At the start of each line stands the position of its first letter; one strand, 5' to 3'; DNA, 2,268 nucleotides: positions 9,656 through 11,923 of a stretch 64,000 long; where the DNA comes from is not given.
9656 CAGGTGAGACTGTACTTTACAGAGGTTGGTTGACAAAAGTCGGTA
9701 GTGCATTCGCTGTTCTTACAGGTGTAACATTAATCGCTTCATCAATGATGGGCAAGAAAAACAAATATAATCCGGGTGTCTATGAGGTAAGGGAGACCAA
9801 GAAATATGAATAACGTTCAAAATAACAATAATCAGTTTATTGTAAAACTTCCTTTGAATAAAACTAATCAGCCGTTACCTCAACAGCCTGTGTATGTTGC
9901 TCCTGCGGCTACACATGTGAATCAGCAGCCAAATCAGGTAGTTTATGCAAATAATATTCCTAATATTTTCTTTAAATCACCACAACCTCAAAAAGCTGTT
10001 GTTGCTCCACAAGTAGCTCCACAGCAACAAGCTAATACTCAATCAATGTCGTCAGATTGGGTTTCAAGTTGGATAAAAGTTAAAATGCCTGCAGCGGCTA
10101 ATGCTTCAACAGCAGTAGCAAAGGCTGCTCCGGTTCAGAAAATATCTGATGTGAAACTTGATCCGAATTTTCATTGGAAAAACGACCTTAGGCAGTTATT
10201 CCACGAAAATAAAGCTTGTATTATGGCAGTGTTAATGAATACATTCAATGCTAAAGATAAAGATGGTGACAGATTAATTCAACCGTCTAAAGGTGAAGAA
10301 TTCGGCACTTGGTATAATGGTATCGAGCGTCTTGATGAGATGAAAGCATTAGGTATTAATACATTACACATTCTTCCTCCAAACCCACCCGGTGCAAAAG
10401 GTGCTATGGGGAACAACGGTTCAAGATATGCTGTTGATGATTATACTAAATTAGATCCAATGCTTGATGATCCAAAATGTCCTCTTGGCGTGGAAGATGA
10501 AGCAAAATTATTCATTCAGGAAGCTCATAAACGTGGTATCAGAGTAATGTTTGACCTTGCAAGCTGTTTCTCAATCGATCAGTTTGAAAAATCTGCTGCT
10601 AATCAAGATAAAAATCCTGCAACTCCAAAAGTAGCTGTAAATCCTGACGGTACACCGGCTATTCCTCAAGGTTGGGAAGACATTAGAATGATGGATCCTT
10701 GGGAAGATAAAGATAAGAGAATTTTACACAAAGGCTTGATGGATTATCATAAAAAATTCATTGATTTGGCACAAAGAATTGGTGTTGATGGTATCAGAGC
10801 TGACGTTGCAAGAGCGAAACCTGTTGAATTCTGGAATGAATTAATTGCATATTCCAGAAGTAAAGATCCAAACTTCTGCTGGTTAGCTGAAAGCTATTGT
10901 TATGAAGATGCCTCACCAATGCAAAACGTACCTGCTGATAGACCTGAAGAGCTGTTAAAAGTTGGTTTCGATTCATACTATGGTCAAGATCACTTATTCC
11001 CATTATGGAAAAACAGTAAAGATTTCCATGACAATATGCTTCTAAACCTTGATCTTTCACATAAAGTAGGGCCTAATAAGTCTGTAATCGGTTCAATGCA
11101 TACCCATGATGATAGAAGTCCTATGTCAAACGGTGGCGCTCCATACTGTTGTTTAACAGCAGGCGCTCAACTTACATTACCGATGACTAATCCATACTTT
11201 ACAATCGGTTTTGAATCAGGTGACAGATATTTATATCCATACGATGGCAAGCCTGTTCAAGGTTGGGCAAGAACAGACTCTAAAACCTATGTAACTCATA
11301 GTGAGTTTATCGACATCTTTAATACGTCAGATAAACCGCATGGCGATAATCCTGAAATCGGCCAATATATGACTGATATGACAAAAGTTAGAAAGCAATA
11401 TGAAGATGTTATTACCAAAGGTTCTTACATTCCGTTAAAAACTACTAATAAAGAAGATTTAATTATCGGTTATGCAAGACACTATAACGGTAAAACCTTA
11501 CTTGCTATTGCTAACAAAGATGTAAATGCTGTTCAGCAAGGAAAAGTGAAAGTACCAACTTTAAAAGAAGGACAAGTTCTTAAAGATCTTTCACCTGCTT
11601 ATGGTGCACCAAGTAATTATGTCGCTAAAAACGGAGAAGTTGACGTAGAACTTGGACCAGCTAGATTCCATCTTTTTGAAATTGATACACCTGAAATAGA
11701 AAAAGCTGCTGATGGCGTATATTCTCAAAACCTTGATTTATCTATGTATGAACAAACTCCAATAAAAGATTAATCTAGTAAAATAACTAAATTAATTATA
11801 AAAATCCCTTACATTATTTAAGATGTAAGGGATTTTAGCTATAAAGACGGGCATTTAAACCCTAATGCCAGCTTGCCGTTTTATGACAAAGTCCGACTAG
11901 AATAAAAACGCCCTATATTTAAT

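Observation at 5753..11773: Unclassifiable three-gene operon: two paralogous polytopic membrane proteins plus a GH13 enzyme, all with Q/P-rich N-termini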

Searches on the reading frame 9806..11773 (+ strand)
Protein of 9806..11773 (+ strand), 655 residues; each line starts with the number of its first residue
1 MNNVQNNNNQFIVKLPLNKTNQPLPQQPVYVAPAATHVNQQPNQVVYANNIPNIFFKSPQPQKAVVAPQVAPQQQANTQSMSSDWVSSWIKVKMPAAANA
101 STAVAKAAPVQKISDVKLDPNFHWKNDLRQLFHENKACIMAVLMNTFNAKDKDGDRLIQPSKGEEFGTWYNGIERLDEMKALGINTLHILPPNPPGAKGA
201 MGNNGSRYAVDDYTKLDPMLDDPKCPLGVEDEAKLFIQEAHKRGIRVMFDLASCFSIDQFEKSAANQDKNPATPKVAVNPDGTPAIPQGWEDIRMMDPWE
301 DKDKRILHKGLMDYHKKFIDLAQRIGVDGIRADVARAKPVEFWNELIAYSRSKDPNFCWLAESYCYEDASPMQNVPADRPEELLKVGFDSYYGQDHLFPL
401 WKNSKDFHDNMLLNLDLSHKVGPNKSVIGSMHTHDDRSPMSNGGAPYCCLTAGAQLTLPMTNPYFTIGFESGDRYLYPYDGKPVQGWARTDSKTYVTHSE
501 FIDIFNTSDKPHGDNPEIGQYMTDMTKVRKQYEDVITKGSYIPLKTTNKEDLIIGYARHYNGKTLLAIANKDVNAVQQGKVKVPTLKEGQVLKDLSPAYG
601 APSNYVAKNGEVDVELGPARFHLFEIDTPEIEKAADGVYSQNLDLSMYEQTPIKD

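Call 3: search_protein_families(library=pfam, proteins=[window:9806-11773:+], max_evalue=1)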
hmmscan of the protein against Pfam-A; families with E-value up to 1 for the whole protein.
window:9806-11773:+ (655 aa): 2 families
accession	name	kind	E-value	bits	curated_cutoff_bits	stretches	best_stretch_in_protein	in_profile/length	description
PF00128.31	Alpha-amylase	-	5.3e-08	33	22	1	161-308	10-150/446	Alpha amylase, catalytic domain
PF16657.11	Malt_amylase_C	-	0.18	12.3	27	1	551-596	11-52/75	Maltogenic Amylase, C-terminal domain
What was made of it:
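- On GH13 (alpha-amylase family): PF00128 scores 33 bits against a cutoff of 22, although only aa 161-308 align (call 3).
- Checked: PF00128 scores 33 bits against a cutoff of 22 (call 3).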

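Call 4: search_protein_families(library=ncbifam, proteins=[window:9806-11773:+], max_evalue=1)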
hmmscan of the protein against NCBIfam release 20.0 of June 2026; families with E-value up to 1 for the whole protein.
window:9806-11773:+ (655 aa): 21 families
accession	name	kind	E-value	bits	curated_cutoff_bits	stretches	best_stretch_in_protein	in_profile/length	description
NF041321.1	Alpha-amyl_MalA_Halo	equivalog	5.3e-13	48.2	875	1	137-366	260-458/666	alpha-amylase MalA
TIGR02456.1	treS_nterm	equivalog_domain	7.7e-10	37.9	678.35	2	161-262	19-107/539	maltose alpha-D-glucosyltransferase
TIGR02403.1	trehalose_treC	equivalog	9.6e-10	37.7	799.05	2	162-290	19-134/544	alpha,alpha-phosphotrehalase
NF007060.0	PRK09505.2-5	equivalog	2.2e-09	35.9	790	1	135-251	193-317/690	alpha-amylase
NF008183.0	PRK10933.1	subfamily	8.4e-09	34.6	535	2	159-292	22-143/551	alpha,alpha-phosphotrehalase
NF007059.0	PRK09505.2-4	equivalog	1.4e-07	30.2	865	1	114-252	176-312/683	alpha-amylase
NF007058.0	PRK09505.2-3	equivalog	2e-07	29.6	897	1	133-252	206-333/742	alpha-amylase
NF007051.0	PRK09505.1-1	equivalog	7.3e-07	27.6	864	1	116-252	180-322/686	alpha-amylase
NF051899.1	BetGalacBglAAgro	equivalog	1.1e-06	27.4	900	1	158-305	16-153/537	beta-galactosidase BglA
NF007057.0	PRK09505.2-2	equivalog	1.3e-06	26.9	931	1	145-252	207-322/694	alpha-amylase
NF007052.0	PRK09505.1-2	equivalog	3.9e-06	25.3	749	1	135-252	187-312/677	alpha-amylase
NF007053.0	PRK09505.1-3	equivalog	1.8e-05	23.1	1269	1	167-251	223-313/687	alpha-amylase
NF007054.0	PRK09505.1-4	equivalog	0.00063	18.2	1385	1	134-252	186-312/676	alpha-amylase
NF011083.0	PRK14510.1-2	equivalog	0.00065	17.3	1322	1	166-362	218-410/1186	bifunctional glycogen debranching protein GlgX/4-alpha-glucanotransferase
NF041090.1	Cyc-maltodext_AglB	equivalog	0.00099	18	540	1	170-338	64-211/470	cyclomaltodextrinase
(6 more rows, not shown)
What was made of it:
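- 9806..11773 (+): g3, 655 aa: GH13 enzyme of an unassigned clade. Non-conserved Q/P-rich head aa 1-125 (nt 9806-10180). Catalytic barrel plus C-domain aa 126-643. Nucleophile D333 (nt 10802-10804), acid/base E362 (10889-10891), transition-state stabiliser D435 (11108-11110). No signal peptide. Pfam and NCBIfam, calls 3, 4.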

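Call 19: search_solved_structures(query=window:9806-11773:+, max_evalue=0.01, show_alignments=2)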
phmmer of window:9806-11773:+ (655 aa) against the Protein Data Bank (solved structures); distinct sequences matched with E-value up to 0.01: 31.
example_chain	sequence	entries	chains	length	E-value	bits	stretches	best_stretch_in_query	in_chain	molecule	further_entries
4gkl_A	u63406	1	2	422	1.6e-11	46.2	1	162-364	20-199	Alpha-amylase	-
1gju_A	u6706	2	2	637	2.4e-09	39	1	165-252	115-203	MALTODEXTRIN GLYCOSYLTRANSFERASE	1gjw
3dhu_A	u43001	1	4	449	6.7e-09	37.5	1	171-364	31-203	Alpha-amylase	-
3zss_A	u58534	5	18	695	2.4e-05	25.8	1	166-365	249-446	PUTATIVE GLUCANOHYDROLASE PEP1A | PUTATIVE GLUCANOHYDROLASE PEP1A GLGE ISOFORM 1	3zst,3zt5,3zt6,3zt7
8z2u_A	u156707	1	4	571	3.1e-05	25.4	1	156-255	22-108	maltose alpha-D-glucosyltransferase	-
4tvu_A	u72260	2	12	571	3.1e-05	25.4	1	156-255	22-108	Trehalose synthase | maltose alpha-D-glucosyltransferase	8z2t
8z2s_A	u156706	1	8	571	3.1e-05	25.4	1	156-255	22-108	maltose alpha-D-glucosyltransferase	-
9ezl_A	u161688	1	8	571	3.1e-05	25.4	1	156-255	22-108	maltose alpha-D-glucosyltransferase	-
8z2l_A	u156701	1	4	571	3.1e-05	25.4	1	156-255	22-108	maltose alpha-D-glucosyltransferase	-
8z2q_A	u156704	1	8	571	3.1e-05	25.4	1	156-255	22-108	maltose alpha-D-glucosyltransferase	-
5gtw_A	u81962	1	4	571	3.1e-05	25.4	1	156-255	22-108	Trehalose synthase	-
8z2r_A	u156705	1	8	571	3.1e-05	25.4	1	156-255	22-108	maltose alpha-D-glucosyltransferase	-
4wf7_A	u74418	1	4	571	3.1e-05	25.4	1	156-255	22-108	Trehalose synthase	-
5ykb_A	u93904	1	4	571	3.1e-05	25.4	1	156-255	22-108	Trehalose synthase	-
8ywd_A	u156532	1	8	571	3.1e-05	25.4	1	156-255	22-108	maltose alpha-D-glucosyltransferase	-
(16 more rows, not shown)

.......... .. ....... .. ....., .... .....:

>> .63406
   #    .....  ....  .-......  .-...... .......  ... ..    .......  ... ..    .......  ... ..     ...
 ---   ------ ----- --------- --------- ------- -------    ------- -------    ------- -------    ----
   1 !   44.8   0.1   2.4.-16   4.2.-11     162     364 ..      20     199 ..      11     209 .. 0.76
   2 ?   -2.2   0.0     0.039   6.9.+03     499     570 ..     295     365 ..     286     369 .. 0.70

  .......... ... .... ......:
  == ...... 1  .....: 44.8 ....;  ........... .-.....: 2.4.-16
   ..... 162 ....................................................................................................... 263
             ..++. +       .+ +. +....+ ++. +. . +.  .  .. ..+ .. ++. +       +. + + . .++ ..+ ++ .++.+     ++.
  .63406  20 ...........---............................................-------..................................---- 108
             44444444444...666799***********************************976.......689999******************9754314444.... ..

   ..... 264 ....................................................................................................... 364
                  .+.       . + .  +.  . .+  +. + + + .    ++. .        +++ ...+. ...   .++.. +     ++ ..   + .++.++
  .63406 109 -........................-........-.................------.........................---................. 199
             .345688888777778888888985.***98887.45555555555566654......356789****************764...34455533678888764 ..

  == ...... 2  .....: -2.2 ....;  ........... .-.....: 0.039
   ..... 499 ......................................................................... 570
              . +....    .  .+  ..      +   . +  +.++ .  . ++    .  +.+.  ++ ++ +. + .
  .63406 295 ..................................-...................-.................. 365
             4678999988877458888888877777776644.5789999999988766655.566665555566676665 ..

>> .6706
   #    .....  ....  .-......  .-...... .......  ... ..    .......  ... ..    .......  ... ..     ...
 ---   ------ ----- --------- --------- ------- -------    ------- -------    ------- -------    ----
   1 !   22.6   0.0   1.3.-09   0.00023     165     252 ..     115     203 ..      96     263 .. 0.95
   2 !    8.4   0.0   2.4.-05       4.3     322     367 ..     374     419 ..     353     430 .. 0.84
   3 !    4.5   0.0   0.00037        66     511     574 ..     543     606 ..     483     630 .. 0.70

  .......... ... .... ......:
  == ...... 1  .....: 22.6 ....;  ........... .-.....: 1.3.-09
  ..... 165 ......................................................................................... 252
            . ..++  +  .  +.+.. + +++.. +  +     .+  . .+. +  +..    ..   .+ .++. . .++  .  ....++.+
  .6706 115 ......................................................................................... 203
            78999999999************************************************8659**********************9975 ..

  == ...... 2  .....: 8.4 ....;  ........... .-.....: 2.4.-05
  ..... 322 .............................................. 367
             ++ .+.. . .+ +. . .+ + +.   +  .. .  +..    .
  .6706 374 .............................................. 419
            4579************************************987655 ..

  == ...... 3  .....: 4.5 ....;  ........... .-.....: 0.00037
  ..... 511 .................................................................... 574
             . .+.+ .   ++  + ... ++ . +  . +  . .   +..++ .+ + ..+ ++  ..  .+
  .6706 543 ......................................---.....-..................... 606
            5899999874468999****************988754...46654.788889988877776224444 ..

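Call 26: find_homologous_proteins(query=window:9806-11773:+, max_evalue=0.00001)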
Query window:9806-11773:+ (655 aa): 2319 proteins with E <= 0.00001 among 8000 candidates; the best 120 are listed.
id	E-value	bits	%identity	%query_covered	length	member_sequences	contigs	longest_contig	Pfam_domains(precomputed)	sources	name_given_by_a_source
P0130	0.0e+0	1540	100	100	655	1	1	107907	PF00128.32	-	-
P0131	0.0e+0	1147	75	98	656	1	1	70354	PF00128.32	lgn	-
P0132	7.4e-215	733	62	81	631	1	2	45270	-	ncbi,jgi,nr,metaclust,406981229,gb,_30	ncbi:MAG: alpha amylase catalytic region [uncultured bacterium]|nr:MAG: alpha amylase catalytic regi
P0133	9.5e-214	729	62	82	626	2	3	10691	-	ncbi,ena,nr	ncbi:MAG: hypothetical protein A2104_04300 [Candidatus Melainabacteria bacterium GWF2_32_7]|nr:MAG: 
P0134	5.6e-213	727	62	80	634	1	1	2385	-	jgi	jgi:glycosidase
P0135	8.5e-210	716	56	91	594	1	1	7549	PF00128.32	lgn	-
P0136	2.2e-209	715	59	83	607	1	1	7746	-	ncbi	-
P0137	7.6e-209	713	55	95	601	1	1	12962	-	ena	-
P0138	4.6e-208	711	53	98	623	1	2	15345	-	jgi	-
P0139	4.5e-207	707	59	82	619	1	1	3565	PF00128.32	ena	-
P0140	5.5e-207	707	59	83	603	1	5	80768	-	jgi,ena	-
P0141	6.0e-207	707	59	83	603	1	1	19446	-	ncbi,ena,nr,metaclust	ncbi:MAG: hypothetical protein A2039_08575 [Candidatus Melainabacteria bacterium GWA2_34_9]|nr:MAG: 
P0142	2.4e-206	705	54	95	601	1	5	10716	PF14871.13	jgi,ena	-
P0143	2.8e-206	705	59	82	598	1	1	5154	PF00128.32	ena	-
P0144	9.9e-206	703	54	95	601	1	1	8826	PF14871.13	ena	-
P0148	1.0e-204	700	55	92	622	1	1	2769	PF00128.32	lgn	-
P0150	1.2e-204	699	60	79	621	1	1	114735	PF00128.32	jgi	jgi:glycosidase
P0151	1.3e-204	699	55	91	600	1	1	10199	PF00128.32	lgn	-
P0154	1.9e-203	695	54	93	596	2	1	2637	PF00128.32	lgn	-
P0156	1.4e-202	692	55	88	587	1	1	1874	PF00128.32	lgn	-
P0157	2.2e-202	692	58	82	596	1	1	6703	PF00128.32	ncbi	-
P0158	3.3e-201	688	55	85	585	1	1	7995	PF00128.32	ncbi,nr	ncbi:MAG: hypothetical protein PHV68_05045 [Candidatus Gastranaerophilales bacterium]|nr:hypothetica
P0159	6.9e-201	687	53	95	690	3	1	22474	PF00128.32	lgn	-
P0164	1.2e-198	680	56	87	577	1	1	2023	PF00128.32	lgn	-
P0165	1.9e-198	679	55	87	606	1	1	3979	PF00128.32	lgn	-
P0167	8.3e-198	677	58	81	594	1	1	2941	PF00128.32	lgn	-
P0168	1.0e-197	676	56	84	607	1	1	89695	PF00128.32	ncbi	-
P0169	1.2e-197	676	55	88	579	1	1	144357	PF00128.32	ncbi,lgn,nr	ncbi:MAG: alpha-amylase family glycosyl hydrolase [Candidatus Gastranaerophilales bacterium]|nr:alph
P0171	3.6e-197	675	55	87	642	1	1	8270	PF14871.13,PF00128.32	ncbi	-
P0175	3.1e-195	668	52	95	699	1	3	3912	PF00128.32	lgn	-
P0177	3.6e-193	661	55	87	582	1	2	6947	PF00128.32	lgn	-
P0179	3.7e-192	658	58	79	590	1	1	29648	PF00128.32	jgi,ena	jgi:hypothetical protein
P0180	6.1e-192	657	52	89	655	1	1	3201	PF00128.32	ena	-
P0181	1.3e-191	656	53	87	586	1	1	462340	PF00128.32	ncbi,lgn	-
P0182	3.0e-190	652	52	88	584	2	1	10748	PF00128.32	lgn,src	-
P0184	3.5e-189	648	54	84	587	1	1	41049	PF00128.32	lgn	-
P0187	1.3e-187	643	50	92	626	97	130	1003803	PF00128.32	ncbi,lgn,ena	-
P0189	4.4e-185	635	52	91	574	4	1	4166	PF00128.32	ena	-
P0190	4.9e-184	631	55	79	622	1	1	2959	PF00128.32,PF07661.20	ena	-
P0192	8.6e-183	627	54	79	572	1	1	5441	PF00128.32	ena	-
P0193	5.7e-182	624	53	87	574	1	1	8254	PF00128.32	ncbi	-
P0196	7.7e-180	617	49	97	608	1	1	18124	PF00128.32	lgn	-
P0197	3.3e-179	615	51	88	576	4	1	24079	PF00128.32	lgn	-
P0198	6.7e-179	614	52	86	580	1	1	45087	PF14871.13,PF00128.32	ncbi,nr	ncbi:MAG: hypothetical protein K6A44_02105 [bacterium]|nr:hypothetical protein [bacterium]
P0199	1.9e-178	613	52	87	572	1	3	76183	PF00128.32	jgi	-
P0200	2.2e-178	613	51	86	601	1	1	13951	PF00128.32,PF14701.13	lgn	-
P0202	3.9e-178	612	51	90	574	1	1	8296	PF00128.32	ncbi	-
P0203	7.1e-178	611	54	79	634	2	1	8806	PF14871.13,PF00128.32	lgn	-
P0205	1.4e-177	610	46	94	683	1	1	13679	PF14871.13,PF16657.12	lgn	-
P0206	2.6e-177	609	51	87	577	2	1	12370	PF00128.32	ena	-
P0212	1.2e-176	607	53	83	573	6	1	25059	PF00128.32,PF16657.12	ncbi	-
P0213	1.4e-176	607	51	84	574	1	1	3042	PF00128.32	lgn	-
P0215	5.6e-176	605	54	80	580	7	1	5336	PF14871.13,PF00128.32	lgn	-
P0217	8.9e-176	604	52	83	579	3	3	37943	PF00128.32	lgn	-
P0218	8.9e-176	604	51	87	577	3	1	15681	PF00128.32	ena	-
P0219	1.1e-175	604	53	82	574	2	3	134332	PF14871.13,PF00128.32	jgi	-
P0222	6.3e-175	601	53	82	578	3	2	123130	PF14871.13,PF00128.32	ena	-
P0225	1.3e-174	600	53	84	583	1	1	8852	PF00128.32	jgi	jgi:glycosidase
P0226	2.0e-174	599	50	89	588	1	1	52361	PF00128.32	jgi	-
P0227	2.1e-174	599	53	79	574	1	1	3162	PF00128.32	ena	-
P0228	2.5e-174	599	50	64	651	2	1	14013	PF00128.32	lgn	-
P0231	5.1e-174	598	51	87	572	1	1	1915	PF00128.32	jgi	-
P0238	1.3e-173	597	48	90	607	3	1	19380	PF00128.32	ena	-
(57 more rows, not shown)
